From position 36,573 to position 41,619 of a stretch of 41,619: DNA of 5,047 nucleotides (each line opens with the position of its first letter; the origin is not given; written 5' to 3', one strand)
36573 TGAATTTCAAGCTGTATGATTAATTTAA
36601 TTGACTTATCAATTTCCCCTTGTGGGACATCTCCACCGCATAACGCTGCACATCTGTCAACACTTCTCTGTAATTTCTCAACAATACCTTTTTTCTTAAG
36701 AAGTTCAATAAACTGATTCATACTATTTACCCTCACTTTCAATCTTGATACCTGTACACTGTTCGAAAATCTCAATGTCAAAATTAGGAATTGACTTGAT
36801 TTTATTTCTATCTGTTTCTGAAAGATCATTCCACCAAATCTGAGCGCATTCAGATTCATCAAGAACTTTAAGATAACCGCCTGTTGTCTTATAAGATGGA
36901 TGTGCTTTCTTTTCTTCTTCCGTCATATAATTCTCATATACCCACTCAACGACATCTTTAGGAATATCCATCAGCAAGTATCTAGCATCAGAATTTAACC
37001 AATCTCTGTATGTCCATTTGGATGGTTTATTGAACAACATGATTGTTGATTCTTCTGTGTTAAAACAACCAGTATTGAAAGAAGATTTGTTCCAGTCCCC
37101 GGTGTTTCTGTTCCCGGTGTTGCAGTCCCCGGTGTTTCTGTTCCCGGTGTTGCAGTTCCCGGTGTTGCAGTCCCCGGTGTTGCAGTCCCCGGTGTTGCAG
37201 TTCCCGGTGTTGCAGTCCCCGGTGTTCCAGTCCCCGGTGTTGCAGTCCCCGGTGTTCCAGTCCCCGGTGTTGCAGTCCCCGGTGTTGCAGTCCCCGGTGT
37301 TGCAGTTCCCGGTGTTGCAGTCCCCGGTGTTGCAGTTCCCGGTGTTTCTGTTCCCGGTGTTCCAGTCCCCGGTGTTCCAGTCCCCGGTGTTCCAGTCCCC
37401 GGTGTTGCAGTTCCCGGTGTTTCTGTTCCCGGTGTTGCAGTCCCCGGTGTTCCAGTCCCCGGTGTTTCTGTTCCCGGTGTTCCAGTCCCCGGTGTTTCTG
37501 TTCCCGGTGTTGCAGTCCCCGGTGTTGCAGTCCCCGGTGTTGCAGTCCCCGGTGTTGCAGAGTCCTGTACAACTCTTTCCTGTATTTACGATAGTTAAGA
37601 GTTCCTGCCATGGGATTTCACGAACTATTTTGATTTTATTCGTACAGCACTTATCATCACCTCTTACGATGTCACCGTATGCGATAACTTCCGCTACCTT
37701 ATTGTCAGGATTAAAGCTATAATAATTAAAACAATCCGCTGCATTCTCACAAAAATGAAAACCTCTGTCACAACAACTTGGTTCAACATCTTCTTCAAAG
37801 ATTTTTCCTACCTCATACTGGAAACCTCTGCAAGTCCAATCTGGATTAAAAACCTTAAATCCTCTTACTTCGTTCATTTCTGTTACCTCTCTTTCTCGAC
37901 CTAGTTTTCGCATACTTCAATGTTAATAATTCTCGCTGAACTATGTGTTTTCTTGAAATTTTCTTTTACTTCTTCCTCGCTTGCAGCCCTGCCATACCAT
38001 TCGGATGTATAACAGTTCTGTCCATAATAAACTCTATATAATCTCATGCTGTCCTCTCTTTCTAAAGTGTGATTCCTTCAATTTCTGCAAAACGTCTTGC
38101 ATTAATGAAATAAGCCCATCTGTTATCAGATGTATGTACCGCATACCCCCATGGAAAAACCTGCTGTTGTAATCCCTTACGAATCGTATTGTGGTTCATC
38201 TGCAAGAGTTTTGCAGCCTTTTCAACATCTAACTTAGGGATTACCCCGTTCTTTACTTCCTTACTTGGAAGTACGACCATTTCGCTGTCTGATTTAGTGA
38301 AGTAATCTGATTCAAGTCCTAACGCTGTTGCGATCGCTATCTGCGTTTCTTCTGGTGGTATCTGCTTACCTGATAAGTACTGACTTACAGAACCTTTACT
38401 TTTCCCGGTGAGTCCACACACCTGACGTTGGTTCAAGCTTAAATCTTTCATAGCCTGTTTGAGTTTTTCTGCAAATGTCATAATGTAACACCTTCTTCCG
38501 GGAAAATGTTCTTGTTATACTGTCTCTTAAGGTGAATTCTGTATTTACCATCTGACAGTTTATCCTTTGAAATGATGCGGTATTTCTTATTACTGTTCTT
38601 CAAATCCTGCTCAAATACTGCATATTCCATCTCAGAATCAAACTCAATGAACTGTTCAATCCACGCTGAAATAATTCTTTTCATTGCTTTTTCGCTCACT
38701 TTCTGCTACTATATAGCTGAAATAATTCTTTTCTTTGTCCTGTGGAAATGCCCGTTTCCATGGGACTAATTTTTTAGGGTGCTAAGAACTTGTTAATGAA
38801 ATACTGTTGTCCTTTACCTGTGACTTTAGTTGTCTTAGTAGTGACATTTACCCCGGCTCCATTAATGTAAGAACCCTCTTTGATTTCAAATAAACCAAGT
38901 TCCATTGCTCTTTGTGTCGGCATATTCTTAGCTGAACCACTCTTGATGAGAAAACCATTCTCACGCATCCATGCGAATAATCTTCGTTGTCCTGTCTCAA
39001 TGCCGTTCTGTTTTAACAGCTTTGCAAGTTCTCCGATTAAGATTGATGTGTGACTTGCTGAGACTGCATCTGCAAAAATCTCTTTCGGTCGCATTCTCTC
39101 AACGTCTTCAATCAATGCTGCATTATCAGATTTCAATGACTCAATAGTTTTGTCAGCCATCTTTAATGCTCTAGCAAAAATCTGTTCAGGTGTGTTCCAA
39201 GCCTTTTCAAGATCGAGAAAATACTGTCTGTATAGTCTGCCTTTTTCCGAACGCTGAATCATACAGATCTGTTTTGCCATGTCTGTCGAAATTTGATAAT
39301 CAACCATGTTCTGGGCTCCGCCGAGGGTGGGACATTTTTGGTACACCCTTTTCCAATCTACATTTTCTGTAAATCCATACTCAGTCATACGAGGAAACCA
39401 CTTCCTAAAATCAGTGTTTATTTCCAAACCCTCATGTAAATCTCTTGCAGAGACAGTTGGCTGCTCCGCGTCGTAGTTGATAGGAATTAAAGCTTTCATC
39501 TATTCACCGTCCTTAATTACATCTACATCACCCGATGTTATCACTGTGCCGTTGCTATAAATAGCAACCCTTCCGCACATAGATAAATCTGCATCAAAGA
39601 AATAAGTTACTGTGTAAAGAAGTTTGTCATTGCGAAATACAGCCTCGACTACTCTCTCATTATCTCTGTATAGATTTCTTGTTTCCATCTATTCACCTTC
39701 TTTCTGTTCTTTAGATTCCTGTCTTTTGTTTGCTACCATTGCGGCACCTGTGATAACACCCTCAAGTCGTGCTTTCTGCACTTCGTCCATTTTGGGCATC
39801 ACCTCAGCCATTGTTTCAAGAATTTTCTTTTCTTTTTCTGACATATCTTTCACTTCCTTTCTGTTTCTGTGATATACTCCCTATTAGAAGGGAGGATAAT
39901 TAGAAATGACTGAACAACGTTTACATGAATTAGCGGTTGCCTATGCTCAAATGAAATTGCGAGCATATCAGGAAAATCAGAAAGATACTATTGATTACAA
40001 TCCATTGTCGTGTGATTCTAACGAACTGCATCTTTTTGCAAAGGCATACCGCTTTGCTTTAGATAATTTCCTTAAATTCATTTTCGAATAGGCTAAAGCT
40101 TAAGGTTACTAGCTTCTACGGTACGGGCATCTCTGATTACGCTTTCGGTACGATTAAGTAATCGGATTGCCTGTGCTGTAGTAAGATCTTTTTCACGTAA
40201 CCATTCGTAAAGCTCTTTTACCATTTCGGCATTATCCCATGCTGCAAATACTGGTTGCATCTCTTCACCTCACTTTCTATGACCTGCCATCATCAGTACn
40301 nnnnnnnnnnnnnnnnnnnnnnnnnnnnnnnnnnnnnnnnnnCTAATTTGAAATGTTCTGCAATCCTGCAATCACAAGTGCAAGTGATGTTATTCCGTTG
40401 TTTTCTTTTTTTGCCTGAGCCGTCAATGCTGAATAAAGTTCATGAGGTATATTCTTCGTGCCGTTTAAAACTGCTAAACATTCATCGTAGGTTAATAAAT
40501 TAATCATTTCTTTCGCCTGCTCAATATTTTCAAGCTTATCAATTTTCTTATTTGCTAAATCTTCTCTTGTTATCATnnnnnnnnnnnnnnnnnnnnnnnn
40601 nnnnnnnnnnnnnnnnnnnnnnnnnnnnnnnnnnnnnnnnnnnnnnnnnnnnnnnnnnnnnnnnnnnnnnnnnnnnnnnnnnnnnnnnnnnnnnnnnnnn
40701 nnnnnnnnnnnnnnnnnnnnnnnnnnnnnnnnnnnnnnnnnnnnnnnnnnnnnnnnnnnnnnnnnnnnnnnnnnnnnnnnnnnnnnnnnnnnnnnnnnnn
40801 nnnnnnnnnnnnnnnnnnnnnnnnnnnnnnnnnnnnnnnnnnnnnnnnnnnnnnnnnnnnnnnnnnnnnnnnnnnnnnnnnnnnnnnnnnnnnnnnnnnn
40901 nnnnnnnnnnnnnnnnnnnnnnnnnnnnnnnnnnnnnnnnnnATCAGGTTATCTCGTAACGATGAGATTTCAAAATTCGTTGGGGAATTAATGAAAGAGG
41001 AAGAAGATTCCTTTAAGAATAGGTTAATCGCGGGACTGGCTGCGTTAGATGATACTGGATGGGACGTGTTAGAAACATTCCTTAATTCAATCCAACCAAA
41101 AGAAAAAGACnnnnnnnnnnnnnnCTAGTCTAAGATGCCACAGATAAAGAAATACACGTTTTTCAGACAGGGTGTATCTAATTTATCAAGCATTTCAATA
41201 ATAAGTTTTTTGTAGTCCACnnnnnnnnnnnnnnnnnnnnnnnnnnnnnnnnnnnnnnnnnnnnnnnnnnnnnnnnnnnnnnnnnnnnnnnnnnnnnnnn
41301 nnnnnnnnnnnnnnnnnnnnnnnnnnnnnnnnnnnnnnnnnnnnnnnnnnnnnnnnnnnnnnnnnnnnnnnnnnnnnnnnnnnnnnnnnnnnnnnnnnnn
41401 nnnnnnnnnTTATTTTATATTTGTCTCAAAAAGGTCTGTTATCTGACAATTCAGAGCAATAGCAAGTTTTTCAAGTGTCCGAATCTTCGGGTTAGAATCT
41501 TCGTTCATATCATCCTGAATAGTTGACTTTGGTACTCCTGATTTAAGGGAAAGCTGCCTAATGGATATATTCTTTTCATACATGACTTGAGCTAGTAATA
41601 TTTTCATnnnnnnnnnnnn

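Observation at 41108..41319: SOS-gated micro-operon: two LexA boxes bracket a promoter that drives a 31-aa ORF ending in a strong terminator, beside a repressor with no S24 domain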

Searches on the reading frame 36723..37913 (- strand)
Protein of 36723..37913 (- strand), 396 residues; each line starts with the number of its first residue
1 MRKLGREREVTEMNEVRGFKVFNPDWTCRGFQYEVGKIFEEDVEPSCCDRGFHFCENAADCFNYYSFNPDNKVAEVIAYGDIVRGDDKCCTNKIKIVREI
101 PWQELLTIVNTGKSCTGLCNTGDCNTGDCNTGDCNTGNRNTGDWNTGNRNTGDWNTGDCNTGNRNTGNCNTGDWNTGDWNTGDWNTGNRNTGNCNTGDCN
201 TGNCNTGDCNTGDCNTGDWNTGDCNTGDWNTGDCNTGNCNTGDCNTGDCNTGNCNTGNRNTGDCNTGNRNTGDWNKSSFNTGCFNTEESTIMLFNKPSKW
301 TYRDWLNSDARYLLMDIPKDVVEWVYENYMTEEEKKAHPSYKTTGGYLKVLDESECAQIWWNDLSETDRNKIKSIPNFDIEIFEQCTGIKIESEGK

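Call 95: search_protein_families(library=pfam, proteins=[window:36723-37913:-], max_evalue=0.001)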
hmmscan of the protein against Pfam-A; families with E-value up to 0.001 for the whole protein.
window:36723-37913:- (396 aa): 2 families
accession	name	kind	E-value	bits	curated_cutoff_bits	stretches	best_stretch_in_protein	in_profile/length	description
PF01469.24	Pentapeptide_2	-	2.9e-46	155.5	26.4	6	210-247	2-39/40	Pentapeptide repeats (8 copies)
PF24703.2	DUF7666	-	1.7e-34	118.6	27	1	17-106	2-93/95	Domain of unknown function (DUF7666)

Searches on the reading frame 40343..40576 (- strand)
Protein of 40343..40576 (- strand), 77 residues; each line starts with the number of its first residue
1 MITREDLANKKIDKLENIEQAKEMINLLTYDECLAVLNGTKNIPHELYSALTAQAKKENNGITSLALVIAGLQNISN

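Call 6: search_protein_families(library=pfam, proteins=[window:40343-40576:-], max_evalue=0.01)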
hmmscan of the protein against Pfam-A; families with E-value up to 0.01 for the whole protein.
window:40343-40576:- (77 aa): 0 families

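Call 26: search_protein_families(library=phrogs, proteins=[window:40343-40576:-], max_evalue=1)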
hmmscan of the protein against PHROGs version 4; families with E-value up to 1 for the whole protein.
window:40343-40576:- (77 aa): 3 families
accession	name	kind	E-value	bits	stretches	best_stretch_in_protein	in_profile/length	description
phrog_8755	-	unknown function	0.037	15.6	1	6-51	10-61/87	-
phrog_30031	-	unknown function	0.088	13.6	1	9-68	24-85/162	-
phrog_32483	-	unknown function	0.2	11.8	1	32-60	131-159/305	-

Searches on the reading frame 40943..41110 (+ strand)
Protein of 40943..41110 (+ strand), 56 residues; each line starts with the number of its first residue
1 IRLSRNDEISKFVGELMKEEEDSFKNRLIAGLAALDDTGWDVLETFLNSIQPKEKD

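Call 67: predict_structure(alignment_id=A4)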
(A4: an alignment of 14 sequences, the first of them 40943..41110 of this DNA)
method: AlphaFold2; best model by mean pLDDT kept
length: 56 residues; sequences in the alignment: 14
mean_pLDDT: 76.9   pTM: 0.46
mean pLDDT of the five models: 76.9, 73.8, 70.5, 69.2, 68.9
residues with pLDDT >= 90: 6; 70-90: 37; 50-70: 11; < 50: 2
segments of 3 or more residues with pLDDT < 50: none
pLDDT, mean of each block of 10 residues (from residue 1): 74 71 75 88 89 56
secondary structure, 60 per line:
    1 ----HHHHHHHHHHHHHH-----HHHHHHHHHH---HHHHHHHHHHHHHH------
elements in order: H5-18 H24-33 H37-50

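Call 71: fold_search(model_id=the predicted structure, library=pdb)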
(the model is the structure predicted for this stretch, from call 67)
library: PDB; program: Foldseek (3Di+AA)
matches with E <= 10: 0; with E <= 0.001: 0
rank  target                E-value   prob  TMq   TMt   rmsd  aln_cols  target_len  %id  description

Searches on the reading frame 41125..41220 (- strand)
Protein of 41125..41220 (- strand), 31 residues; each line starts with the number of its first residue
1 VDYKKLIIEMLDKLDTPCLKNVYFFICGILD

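Call 6: search_protein_families(library=pfam, proteins=[window:41125-41220:-], max_evalue=0.01)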
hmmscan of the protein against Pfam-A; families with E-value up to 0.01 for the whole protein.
window:41125-41220:- (31 aa): 0 families

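Call 9: find_encoding_contigs(protein=window:41125-41220:-, flank=3000, max_places=10)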
Protein window:41125-41220:- (31 aa): 24 contigs read that carry it; 10 places shown.
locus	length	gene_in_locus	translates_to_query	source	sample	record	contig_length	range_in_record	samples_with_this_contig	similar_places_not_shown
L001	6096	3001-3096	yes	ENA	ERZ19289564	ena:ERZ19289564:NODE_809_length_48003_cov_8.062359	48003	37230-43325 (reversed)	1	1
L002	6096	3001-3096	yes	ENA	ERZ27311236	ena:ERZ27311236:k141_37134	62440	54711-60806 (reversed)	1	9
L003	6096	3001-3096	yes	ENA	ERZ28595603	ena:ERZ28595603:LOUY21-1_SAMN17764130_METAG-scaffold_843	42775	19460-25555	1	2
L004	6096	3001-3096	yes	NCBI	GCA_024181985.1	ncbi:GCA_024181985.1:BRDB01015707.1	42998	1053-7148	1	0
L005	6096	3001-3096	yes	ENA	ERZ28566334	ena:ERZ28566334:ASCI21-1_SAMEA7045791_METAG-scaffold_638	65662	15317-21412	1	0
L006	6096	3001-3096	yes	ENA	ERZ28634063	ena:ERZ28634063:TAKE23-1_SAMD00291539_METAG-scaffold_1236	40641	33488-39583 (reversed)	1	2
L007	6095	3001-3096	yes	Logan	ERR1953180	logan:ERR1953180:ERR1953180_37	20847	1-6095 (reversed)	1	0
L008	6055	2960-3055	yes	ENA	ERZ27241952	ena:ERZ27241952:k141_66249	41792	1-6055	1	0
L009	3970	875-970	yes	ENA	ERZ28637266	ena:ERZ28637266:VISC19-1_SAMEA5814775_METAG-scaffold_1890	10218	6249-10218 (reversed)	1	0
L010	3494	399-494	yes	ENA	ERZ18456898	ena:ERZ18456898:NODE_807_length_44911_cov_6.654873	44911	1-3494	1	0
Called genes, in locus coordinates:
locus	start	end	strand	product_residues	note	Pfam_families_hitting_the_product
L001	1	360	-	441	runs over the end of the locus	PF00239:Resolvase, PF13408:Zn_ribbon_recom (faint)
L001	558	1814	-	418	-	PF04471:Mrr_cat, PF22722:NA-iREase1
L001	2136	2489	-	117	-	-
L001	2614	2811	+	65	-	PF13443:HTH_26, PF01381:HTH_3 (weak)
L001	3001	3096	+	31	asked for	-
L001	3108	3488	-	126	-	PF01381:HTH_3, PF12844:HTH_19 (weak), PF13443:HTH_26 (faint)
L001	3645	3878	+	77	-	-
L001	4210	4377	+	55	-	-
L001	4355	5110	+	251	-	PF02498:Bro-N, PF03374:ANT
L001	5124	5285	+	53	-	-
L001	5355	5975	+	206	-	PF19789:DUF6273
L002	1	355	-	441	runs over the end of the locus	PF00239:Resolvase, PF07508:Recombinase, PF13408:Zn_ribbon_recom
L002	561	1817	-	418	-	PF04471:Mrr_cat, PF22722:NA-iREase1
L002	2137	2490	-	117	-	-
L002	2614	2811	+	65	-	PF13443:HTH_26, PF01381:HTH_3 (weak)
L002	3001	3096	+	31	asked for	-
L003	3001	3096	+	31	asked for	-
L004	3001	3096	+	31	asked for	-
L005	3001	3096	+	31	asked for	-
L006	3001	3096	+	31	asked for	-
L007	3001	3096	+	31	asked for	-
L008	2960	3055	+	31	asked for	-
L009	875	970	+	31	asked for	-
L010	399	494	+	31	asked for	-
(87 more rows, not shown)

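Call 23: search_protein_representatives(protein=window:41125-41220:-)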
Query: 31 residues. Proteins with E-value up to 0.001 (for the whole library): 10; up to 1e-10: 1; up to 1e-30: 0. The best 10 are listed.
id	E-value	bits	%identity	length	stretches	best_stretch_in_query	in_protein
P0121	1.6e-12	60.5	97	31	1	1-31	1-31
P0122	5.0e-06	41.1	67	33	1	1-30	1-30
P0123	1.0e-05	40.1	77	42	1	1-30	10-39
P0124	1.5e-05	39.6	79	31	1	1-29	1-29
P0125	4.6e-05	38.2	63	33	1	1-30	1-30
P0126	1.5e-04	36.6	70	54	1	1-30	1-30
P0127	1.7e-04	36.5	70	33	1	1-30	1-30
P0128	3.6e-04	35.5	67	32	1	1-30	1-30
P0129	4.0e-04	35.3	63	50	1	1-30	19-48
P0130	5.3e-04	35.0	55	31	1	1-31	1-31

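Call 26: search_protein_families(library=phrogs, proteins=[window:41128-41220:-], max_evalue=1)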
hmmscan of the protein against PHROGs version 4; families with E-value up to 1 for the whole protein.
seq(31 aa): 1 family
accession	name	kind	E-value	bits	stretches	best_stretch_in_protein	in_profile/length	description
phrog_6632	-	unknown function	0.076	13.9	1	1-16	2-17/45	-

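Call 60: search_solved_structures(query=A1, max_evalue=10, show_alignments=3)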
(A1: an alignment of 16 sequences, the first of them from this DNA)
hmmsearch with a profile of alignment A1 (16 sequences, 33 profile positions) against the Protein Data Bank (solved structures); distinct sequences matched with E-value up to 10: 0.

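Call 81: search_dna_similar(query=window:41128-41220:-, collection=phages, mode=protein, max_evalue=10, max_rows=20)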
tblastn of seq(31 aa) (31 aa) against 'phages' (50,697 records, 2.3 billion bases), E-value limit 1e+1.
Records with a match: 2; places in all: 2; records where one place covers at least 80% of the query: 2.
Best place of each record, by identity: <60% 2.
By first word of the organism name: Bacillus 2.
By host as written in the record: Bacillus thuringiensis VKM B-83 2.
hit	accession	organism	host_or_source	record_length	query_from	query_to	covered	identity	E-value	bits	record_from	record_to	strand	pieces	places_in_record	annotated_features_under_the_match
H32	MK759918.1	Bacillus phage vB_BtS_B83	Bacillus thuringiensis VKM B-83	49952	1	26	84%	38.5%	3e+0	29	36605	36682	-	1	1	hypothetical protein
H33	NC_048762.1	Bacillus phage vB_BtS_B83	Bacillus thuringiensis VKM B-83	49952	1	26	84%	38.5%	3e+0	29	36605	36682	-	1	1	hypothetical protein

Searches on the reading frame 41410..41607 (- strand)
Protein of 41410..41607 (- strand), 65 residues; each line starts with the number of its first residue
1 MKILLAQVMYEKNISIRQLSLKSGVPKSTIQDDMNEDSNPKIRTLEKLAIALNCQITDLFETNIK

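Call 6: search_protein_families(library=pfam, proteins=[window:41410-41607:-], max_evalue=0.01)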
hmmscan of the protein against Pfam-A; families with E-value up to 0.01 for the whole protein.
window:41410-41607:- (65 aa): 4 families
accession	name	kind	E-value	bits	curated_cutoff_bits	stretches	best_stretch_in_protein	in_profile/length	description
PF13443.12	HTH_26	-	9.5e-11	42.2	22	1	5-63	2-61/63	Cro/C1-type HTH DNA-binding domain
PF01381.28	HTH_3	-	4.1e-09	36.8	23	1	11-59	7-55/55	Helix-turn-helix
PF12116.14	SpoIIID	-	0.0027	18.2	27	1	4-37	10-43/82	Stage III sporulation protein D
PF05225.22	HTH_psq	-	0.0085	16.2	20.4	0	6-35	10-37/45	helix-turn-helix, Psq domain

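Call 17: find_homologous_proteins(query=window:41410-41607:-, max_evalue=0.001)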
Query window:41410-41607:- (65 aa): 175 proteins with E <= 0.001 among 175 candidates; the best 120 are listed.
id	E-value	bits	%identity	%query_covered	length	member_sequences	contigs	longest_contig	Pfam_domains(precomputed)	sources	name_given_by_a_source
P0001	2.0e-32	126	98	100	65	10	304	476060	PF01381.29,PF13443.13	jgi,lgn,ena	jgi:DNA-binding Xre family transcriptional regulator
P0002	2.4e-32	126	98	100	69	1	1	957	PF01381.29,PF13443.13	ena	-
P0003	5.2e-32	125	97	100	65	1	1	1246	PF01381.29,PF13443.13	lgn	-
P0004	8.1e-32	124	97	100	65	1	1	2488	PF01381.29,PF13443.13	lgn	-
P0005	1.4e-31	124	97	100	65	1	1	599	PF01381.29,PF13443.13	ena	-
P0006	2.7e-31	123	94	100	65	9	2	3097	PF01381.29,PF13443.13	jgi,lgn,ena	jgi:DNA-binding Xre family transcriptional regulator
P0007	3.8e-31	122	95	100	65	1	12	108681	PF01381.29,PF13443.13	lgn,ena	-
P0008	2.0e-30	120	95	100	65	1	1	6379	PF01381.29,PF13443.13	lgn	-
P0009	4.2e-30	119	94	100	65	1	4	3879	PF01381.29,PF13443.13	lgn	-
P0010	6.7e-29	115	94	100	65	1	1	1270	PF01381.29,PF13443.13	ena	-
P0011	2.0e-28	114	100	88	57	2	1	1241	PF01381.29,PF13443.13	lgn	-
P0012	1.8e-27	111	85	100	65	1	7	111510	PF01381.29,PF13443.13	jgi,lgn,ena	-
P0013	2.4e-27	110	83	100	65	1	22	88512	PF01381.29,PF13443.13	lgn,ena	-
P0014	4.3e-27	110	78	100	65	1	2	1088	PF01381.29,PF13443.13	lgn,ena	-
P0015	3.7e-26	107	80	100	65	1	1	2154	PF01381.29,PF13443.13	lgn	-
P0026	2.7e-21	91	75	92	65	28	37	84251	PF01381.29,PF13443.13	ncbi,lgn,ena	-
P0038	5.9e-19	84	66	100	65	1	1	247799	PF01381.29,PF13560.13,PF13443.13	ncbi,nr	ncbi:MAG: helix-turn-helix transcriptional regulator [Lachnospiraceae bacterium]|nr:helix-turn-helix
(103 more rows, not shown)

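Call 20: find_encoding_contigs(protein=P0026, flank=2500, max_places=4)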
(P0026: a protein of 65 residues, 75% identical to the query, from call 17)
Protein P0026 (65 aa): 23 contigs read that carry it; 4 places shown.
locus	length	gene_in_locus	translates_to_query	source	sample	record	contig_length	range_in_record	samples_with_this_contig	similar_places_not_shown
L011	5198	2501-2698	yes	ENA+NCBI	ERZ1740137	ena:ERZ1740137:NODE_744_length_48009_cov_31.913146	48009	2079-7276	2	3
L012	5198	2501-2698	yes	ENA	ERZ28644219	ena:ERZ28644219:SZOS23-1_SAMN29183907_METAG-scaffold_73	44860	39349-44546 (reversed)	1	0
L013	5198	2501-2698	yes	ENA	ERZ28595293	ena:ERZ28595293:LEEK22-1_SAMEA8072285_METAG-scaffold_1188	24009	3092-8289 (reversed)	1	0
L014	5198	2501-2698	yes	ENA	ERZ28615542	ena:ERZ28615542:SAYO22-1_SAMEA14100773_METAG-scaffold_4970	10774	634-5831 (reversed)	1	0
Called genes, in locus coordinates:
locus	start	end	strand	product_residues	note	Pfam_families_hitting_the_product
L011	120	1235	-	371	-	PF00589:Phage_integrase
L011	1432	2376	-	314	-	PF07553:Lipoprotein_Ltp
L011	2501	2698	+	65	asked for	PF01381:HTH_3, PF13443:HTH_26 (weak)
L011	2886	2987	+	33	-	-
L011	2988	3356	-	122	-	PF12844:HTH_19, PF13560:HTH_31 (weak), PF01381:HTH_3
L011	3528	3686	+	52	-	-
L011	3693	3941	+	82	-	-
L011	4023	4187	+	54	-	-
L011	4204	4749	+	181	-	-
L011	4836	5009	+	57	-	-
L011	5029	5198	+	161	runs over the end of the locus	PF05565:Sipho_Gp157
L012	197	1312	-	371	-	PF00589:Phage_integrase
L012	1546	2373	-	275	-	-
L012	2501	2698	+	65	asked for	PF01381:HTH_3, PF13443:HTH_26 (weak)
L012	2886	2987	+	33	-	-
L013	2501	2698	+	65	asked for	PF01381:HTH_3, PF13443:HTH_26 (weak)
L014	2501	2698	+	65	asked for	PF01381:HTH_3, PF13443:HTH_26 (weak)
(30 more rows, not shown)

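Call 21: find_encoding_contigs(protein=P0038, flank=2500, max_places=3)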
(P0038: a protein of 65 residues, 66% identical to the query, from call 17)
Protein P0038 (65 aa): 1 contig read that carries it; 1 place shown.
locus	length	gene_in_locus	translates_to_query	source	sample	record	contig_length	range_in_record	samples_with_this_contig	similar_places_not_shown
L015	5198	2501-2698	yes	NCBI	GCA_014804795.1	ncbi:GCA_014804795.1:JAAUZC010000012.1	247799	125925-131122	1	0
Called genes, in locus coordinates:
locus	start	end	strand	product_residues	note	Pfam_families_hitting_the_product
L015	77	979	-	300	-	PF02498:Bro-N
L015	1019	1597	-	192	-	-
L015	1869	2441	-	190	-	PF23025:YbjQ_2 (faint), PF01906:YbjQ_1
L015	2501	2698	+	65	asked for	PF13443:HTH_26, PF01381:HTH_3, PF13560:HTH_31 (weak)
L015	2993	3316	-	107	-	PF13443:HTH_26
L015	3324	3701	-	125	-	PF01381:HTH_3, PF12844:HTH_19 (weak)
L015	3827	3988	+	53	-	-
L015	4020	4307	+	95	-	-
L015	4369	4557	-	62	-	-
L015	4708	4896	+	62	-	-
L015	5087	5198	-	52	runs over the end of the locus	-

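Call 26: search_protein_families(library=phrogs, proteins=[window:41410-41607:-], max_evalue=1)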
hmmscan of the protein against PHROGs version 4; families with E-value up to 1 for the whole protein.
window:41410-41607:- (65 aa): 21 families
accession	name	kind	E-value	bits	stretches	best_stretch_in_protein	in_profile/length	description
phrog_3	-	transcription regulation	8.3e-08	33.4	1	2-62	90-148/430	transcriptional repressor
phrog_4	-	transcription regulation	1.5e-07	31.8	1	4-60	140-192/400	transcriptional repressor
phrog_4583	-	transcription regulation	5.8e-06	27.2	1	9-62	19-72/81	transcriptional repressor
phrog_8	-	transcription regulation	7.7e-06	26.6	1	11-61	168-217/346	transcriptional regulator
phrog_9425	-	transcription regulation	1.9e-05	25.3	1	8-48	15-56/72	transcriptional repressor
phrog_2328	-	transcription regulation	3.8e-05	24.5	1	5-61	20-76/128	transcriptional repressor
phrog_2967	-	transcription regulation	4.8e-05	24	1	5-62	15-72/225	transcriptional regulator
phrog_4268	-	transcription regulation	7.5e-05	23.9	1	5-57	40-90/96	transcriptional repressor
phrog_24334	-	unknown function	0.00011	23.2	1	8-61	10-64/190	-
phrog_1373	-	transcription regulation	0.00021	22.3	1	4-57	67-120/166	transcriptional regulator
phrog_21705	-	unknown function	0.00036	21.1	1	9-61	128-180/184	-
phrog_2439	-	transcription regulation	0.0008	19.4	1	5-61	12-68/367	transcriptional regulator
phrog_7241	-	transcription regulation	0.0016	19.5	1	9-60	70-121/122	transcriptional regulator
phrog_8522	-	DNA, RNA and nucleotide metabolism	0.0024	19.3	1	9-57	16-64/71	HTH DNA binding protein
phrog_32768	-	unknown function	0.003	17.3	1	9-64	18-74/446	-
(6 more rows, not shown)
